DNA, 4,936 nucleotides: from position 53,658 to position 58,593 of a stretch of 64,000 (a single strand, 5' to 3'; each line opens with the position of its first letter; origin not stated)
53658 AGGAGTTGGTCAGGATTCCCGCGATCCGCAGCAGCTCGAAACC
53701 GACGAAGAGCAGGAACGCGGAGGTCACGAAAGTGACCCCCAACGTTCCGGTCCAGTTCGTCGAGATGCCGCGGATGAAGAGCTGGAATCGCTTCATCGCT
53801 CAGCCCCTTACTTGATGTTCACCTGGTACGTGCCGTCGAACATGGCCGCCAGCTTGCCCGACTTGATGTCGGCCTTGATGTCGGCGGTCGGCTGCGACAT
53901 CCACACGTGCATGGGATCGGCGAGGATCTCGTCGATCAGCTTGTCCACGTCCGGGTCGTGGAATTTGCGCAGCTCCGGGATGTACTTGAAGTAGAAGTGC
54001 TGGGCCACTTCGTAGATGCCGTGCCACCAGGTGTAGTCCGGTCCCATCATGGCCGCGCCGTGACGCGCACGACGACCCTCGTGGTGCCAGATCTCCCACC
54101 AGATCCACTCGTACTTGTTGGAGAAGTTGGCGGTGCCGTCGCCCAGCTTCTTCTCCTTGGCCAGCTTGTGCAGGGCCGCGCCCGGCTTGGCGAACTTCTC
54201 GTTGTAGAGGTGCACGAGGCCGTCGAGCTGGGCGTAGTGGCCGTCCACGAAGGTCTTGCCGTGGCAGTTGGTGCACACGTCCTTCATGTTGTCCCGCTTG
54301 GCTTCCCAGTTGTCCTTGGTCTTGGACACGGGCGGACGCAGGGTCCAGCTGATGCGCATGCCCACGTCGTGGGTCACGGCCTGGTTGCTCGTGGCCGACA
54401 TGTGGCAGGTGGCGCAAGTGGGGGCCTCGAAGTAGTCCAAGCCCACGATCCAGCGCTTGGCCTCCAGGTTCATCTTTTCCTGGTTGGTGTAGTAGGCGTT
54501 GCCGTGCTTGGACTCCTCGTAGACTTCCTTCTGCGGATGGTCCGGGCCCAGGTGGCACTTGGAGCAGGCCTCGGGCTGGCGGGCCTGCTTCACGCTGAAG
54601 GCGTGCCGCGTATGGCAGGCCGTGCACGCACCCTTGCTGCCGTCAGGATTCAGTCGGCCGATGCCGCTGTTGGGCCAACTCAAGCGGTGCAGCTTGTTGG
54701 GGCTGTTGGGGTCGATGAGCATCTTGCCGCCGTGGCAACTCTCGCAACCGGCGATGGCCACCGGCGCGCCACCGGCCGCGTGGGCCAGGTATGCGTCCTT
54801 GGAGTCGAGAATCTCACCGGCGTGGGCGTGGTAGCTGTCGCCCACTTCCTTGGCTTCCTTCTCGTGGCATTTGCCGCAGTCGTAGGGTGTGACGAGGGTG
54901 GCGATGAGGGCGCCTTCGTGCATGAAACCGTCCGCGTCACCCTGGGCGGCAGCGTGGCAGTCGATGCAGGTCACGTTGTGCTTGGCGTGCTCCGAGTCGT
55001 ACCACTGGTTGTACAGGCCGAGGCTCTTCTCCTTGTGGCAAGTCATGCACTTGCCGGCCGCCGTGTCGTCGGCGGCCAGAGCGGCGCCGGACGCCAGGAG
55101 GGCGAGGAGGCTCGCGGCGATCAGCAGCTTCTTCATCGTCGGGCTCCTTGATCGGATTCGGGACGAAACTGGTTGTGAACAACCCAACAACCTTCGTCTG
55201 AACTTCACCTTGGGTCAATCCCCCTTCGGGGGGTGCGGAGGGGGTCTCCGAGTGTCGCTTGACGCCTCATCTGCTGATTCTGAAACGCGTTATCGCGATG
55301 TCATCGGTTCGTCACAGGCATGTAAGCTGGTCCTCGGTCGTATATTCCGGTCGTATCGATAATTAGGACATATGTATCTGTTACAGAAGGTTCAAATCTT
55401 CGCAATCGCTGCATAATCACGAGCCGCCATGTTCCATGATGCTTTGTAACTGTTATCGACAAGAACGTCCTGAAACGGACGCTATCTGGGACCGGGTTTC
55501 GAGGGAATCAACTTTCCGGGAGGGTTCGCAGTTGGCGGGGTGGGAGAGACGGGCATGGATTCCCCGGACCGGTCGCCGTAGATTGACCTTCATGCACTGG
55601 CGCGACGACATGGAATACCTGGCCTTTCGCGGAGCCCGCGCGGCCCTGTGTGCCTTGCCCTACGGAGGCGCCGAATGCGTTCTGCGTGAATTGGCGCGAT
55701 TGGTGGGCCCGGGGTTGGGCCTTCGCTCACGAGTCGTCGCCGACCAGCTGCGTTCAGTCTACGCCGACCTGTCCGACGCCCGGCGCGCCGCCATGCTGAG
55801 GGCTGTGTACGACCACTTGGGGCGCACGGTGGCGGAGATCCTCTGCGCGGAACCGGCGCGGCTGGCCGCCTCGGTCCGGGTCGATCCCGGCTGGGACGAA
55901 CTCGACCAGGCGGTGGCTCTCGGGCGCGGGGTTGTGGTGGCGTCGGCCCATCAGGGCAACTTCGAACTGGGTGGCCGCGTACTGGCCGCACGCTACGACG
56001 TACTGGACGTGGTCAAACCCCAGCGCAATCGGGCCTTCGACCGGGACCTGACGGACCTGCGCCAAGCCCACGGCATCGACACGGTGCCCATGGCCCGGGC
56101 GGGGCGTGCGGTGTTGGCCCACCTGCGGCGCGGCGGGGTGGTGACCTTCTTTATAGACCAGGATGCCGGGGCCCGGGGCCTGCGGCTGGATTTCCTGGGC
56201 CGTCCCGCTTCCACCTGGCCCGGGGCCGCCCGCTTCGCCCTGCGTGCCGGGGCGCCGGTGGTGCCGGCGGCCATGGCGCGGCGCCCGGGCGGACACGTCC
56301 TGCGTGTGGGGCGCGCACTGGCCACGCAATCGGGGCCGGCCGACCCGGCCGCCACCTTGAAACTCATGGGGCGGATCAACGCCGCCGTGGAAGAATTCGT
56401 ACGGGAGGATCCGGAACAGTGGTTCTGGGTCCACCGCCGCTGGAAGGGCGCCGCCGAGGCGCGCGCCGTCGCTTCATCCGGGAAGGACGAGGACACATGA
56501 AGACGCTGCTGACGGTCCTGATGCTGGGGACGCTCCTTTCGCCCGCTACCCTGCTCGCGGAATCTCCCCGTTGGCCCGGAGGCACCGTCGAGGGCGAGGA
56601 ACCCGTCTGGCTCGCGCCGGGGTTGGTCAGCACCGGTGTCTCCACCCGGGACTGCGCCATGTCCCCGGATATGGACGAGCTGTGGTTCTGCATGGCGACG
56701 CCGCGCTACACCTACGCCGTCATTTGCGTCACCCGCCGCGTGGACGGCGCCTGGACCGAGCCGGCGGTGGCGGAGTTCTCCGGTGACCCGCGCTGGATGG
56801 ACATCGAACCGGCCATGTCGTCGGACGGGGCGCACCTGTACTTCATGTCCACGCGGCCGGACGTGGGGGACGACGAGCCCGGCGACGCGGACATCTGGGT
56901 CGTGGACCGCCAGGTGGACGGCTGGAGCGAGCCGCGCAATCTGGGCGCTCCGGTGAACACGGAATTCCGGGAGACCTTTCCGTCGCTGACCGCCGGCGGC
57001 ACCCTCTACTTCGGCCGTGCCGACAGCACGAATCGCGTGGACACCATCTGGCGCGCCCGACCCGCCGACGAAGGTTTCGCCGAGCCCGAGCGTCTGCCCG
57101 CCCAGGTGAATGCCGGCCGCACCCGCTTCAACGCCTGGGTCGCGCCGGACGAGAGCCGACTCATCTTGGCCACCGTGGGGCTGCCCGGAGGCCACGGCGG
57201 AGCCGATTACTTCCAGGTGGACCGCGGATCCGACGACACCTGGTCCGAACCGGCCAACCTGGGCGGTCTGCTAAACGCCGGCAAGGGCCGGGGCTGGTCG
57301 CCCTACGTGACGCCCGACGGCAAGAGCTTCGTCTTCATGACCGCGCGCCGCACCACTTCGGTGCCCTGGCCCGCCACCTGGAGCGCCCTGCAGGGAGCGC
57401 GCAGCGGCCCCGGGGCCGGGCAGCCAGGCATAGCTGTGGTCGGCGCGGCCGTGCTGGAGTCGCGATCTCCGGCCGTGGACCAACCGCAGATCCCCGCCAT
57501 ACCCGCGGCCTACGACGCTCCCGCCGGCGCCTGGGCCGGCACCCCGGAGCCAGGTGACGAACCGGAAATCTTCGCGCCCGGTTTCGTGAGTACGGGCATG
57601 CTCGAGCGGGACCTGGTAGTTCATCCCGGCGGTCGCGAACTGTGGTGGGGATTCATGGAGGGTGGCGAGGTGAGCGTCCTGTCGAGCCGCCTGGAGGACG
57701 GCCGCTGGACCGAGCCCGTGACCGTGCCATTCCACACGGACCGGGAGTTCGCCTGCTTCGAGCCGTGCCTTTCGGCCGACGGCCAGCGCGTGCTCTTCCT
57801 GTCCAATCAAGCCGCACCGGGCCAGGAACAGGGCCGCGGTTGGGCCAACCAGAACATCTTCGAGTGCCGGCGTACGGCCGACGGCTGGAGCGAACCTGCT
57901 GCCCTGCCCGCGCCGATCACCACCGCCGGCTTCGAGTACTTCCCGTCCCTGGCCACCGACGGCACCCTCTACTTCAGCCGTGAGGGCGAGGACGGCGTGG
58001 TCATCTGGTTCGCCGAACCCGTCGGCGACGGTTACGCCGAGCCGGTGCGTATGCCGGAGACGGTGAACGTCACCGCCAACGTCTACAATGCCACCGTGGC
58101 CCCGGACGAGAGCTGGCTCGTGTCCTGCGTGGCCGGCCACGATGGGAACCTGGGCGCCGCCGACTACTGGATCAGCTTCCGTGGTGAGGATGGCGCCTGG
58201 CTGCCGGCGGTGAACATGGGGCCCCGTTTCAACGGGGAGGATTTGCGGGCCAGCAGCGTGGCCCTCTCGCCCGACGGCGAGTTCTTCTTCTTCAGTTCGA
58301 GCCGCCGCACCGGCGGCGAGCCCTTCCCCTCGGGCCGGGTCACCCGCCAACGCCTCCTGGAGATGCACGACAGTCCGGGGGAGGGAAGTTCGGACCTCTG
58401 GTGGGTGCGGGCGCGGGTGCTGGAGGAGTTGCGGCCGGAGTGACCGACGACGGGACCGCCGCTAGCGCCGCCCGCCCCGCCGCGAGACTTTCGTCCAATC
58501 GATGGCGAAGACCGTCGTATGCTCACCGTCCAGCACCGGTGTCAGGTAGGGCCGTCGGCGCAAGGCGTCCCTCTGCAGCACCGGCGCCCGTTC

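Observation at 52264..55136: HAO-family octaheme cytochrome paired with a novel 3-TM hexaheme membrane cytochrome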

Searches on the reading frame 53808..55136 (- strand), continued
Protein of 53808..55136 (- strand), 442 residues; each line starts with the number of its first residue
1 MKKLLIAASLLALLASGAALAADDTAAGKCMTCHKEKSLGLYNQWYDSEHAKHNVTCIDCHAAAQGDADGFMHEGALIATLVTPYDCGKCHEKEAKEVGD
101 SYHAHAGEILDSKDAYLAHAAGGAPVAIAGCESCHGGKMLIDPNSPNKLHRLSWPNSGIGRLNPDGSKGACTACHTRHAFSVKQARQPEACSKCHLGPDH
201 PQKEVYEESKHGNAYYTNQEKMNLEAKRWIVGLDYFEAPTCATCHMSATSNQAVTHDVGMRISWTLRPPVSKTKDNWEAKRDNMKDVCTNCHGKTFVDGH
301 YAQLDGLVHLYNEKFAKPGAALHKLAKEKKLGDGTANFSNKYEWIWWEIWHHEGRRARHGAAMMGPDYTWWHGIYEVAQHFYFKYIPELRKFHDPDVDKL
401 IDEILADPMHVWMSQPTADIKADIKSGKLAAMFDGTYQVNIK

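Call 82: search_protein_families(library=ncbifam, proteins=[L083:8112-9839:+, L083:7005-8057:+, L083:6125-6904:+, L083:5348-6025:+], max_evalue=0.001)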
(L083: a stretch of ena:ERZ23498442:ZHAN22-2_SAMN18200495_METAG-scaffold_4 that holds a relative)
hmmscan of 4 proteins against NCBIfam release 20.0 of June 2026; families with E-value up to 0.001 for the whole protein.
L083:8112-9839:+ (575 aa): 3 families
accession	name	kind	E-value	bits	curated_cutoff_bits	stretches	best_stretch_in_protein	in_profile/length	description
NF003658.0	PRK05290.1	equivalog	5.2e-253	840.6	367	1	3-551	1-544/546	hydroxylamine reductase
TIGR01703.1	hybrid_clust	equivalog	2.5e-227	755.6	360.8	1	3-550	1-521/522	hydroxylamine reductase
TIGR01702.1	CO_DH_cata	equivalog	2.1e-09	36.1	478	1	313-534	329-586/621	anaerobic carbon-monoxide dehydrogenase catalytic subunit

L083:7005-8057:+ (350 aa): 22 families
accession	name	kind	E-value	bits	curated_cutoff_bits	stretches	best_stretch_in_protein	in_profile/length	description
NF007013.0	PRK09477.1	equivalog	1.4e-24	86.7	234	1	77-269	88-277/286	quinol dehydrogenase ferredoxin subunit NapH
TIGR02163.1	napH_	subfamily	3.6e-24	85.7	213.05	1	76-266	64-251/255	NapH/MauN family ferredoxin-type protein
NF046105.1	TransRegNosR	equivalog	9.8e-21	73.7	1000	1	72-256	481-661/680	transcriptional regulator NosR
NF038196.1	ferrodoxin_EFR1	subfamily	2.9e-09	37.3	75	1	221-263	184-227/242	EFR1 family ferrodoxin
NF045874.1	Vhu_polyferre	exception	2.8e-08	32.9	600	1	190-263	33-102/381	F420-non-reducing hydrogenase associated-polyferredoxin VhuB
NF043039.1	HgcAB_like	equivalog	1e-07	31.9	285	1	75-262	168-346/350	HgcAB-like fusion protein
TIGR01944.1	rnfB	subfamily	1e-06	28.4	68.7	1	221-263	113-158/190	RnfABCDGE type electron transport complex subunit B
NF005503.0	PRK07118.1-2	equivalog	3.1e-06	26.7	252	1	222-270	139-188/292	RnfABCDGE type electron transport complex subunit B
NF010368.0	PRK13795.1-3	equivalog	9.9e-06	24.1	588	1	216-262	583-629/635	hypothetical protein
NF003475.0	PRK05113.1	equivalog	1.9e-05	24.6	203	1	221-263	113-158/190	electron transport complex subunit RsxB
TIGR02745.1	ccoG_rdxA_fixG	equivalog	2.5e-05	23.4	316.7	0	75-203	62-192/435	cytochrome c oxidase accessory protein CcoG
NF005415.0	PRK06991.1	equivalog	5.9e-05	22.8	281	1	221-263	85-130/284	electron transport complex subunit RsxB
TIGR02700.1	flavo_MJ0208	hypoth_equivalog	0.0001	21.6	251.35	1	198-264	127-193/234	dihydromethanopterin reductase (acceptor)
NF058577.1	FdxA_fam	equivalog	0.00011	22.3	65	1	222-263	8-51/52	4Fe-4S ferredoxin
NF006446.0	PRK08764.1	equivalog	0.00017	21.5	220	1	222-270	87-137/139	Rnf electron transport complex subunit RnfB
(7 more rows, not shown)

L083:6125-6904:+ (259 aa): 45 families (the best 25 are shown)
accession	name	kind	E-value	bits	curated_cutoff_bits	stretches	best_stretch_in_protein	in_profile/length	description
NF040770.1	hetero_SS_HdrA2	exception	1.2e-10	40.2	1100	1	8-65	573-629/777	CoB-CoM heterodisulfide reductase HdrA2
TIGR02179.1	PorD_KorD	subfamily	3.2e-10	40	60.05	1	9-64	22-77/78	2-oxoacid:acceptor oxidoreductase, delta subunit, pyruvate/2-ketoisovalerate family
TIGR01944.1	rnfB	subfamily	5.3e-09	35.9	68.7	1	3-67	104-168/190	RnfABCDGE type electron transport complex subunit B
TIGR02700.1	flavo_MJ0208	hypoth_equivalog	7.2e-09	35.2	251.35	1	8-73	144-211/234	dihydromethanopterin reductase (acceptor)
NF040684.1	PorD_Arch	equivalog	7.4e-09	35.6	120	1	9-63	29-83/85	pyruvate synthase subunit PorD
NF007202.0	PRK09623.1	equivalog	2.2e-08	34.3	166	1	8-65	47-104/105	3-methyl-2-oxobutanoate dehydrogenase subunit delta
NF040864.1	HgcB_ferredoxin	equivalog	3.2e-08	33.3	99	1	7-61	9-63/93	mercury methylation ferredoxin HgcB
NF043069.1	T4HPD_activ_SAM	equivalog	9.4e-08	31.8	425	1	5-66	44-104/299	trans-4-hydroxy-L-proline dehydratase activase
NF038196.1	ferrodoxin_EFR1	subfamily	1.2e-07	32.1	75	1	7-63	180-233/242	EFR1 family ferrodoxin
NF007203.0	PRK09624.1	equivalog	3.3e-07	30.5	171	1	9-63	48-102/105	pyuvate ferredoxin oxidoreductase subunit delta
NF003475.0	PRK05113.1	equivalog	3.5e-07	30.3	203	1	4-65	105-166/190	electron transport complex subunit RsxB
NF005503.0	PRK07118.1-2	equivalog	4.5e-07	29.4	252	1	4-39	159-194/292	RnfABCDGE type electron transport complex subunit B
NF041891.1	hdrA_Methbact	equivalog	5e-07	28.3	1300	1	6-63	566-622/762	ferredoxin:CoB-CoM heterodisulfide reductase subunit HdrA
TIGR04041.1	activase_YjjW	hypoth_equivalog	5.2e-07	29.3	250.2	1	12-68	41-96/276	YjjW family glycine radical enzyme activase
NF042909.1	FMH_DH_FwdF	exception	1e-06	28.1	375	1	7-74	252-325/336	tungsten-dependent formylmethanofuran dehydrogenase subunit FwdF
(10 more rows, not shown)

L083:5348-6025:+ (225 aa): 12 families
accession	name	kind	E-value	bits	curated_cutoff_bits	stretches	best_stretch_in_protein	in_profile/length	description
NF006901.0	PRK09392.1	equivalog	9.4e-29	100.4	211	1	5-220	7-221/236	transcriptional activator FtrB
NF008365.0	PRK11161.1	subfamily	9.2e-21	74.2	228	1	14-221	32-244/250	fumarate/nitrate reduction transcriptional regulator Fnr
NF052518.1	TransRegLdrP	equivalog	9.7e-16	58.4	300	1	32-220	3-188/195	transcriptional regulator LdrP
NF050815.1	TransActFtrBCaul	equivalog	5.5e-15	55.3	300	1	19-216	23-219/251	transcriptional activator FtrB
NF008732.0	PRK11753.1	equivalog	6.2e-14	52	266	1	22-211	17-211/214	cAMP-activated global transcriptional regulator CRP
TIGR03697.1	NtcA_cyano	equivalog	1.7e-12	47.5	244.95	1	36-213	1-185/193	global nitrogen regulator NtcA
NF010499.0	PRK13918.1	equivalog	6e-12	45.5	274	1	31-220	15-201/205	CRP/FNR family transcriptional regulator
NF045989.1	TransRegFnrLRhodb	equivalog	2.2e-11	43.5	300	1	12-218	20-233/245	transcriptional regulator FnrL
NF050806.1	TransRegFixKCaul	equivalog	4.7e-10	39.1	300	1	31-205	26-198/215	transcriptional regulator FixK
NF058543.1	ActPatMycb56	equivalog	2.8e-07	29.7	460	1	15-128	6-117/317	acetyltransferase Pat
NF053664.1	TransRegPtrACyano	equivalog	6.6e-07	28.8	300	1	50-210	31-189/196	Crp/Fnr family transcriptional regulator PtrA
NF041163.2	encap_f2b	equivalog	9.9e-07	28.2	400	1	11-128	78-196/450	family 2B encapsulin nanocompartment shell protein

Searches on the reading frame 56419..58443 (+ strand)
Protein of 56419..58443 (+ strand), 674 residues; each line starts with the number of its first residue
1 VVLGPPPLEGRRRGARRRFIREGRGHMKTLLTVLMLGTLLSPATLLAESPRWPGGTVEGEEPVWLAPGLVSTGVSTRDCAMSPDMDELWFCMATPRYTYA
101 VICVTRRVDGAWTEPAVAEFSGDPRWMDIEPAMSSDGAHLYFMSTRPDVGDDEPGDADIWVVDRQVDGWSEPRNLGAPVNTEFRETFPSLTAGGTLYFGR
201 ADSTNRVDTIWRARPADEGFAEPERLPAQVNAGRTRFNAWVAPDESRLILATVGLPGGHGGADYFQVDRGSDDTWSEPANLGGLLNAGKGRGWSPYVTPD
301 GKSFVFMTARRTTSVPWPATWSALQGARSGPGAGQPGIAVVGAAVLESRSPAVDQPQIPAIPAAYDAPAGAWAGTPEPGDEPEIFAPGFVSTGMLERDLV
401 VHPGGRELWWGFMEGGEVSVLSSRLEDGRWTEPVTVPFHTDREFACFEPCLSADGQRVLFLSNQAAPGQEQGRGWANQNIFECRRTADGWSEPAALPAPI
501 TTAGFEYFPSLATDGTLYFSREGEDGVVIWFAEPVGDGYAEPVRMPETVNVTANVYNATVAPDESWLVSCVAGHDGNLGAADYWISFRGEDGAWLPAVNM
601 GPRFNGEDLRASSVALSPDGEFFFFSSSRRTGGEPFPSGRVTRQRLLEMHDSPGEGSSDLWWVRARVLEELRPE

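Call 46: search_protein_families(library=pfam, proteins=[window:56419-58443:+], max_evalue=0.001)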
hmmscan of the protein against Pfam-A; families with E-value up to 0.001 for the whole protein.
window:56419-58443:+ (674 aa): 1 family
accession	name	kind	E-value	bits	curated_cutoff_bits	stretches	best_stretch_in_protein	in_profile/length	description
PF07676.18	PD40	-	7.7e-15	54.8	20.9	0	127-161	10-38/38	WD40-like Beta Propeller Repeat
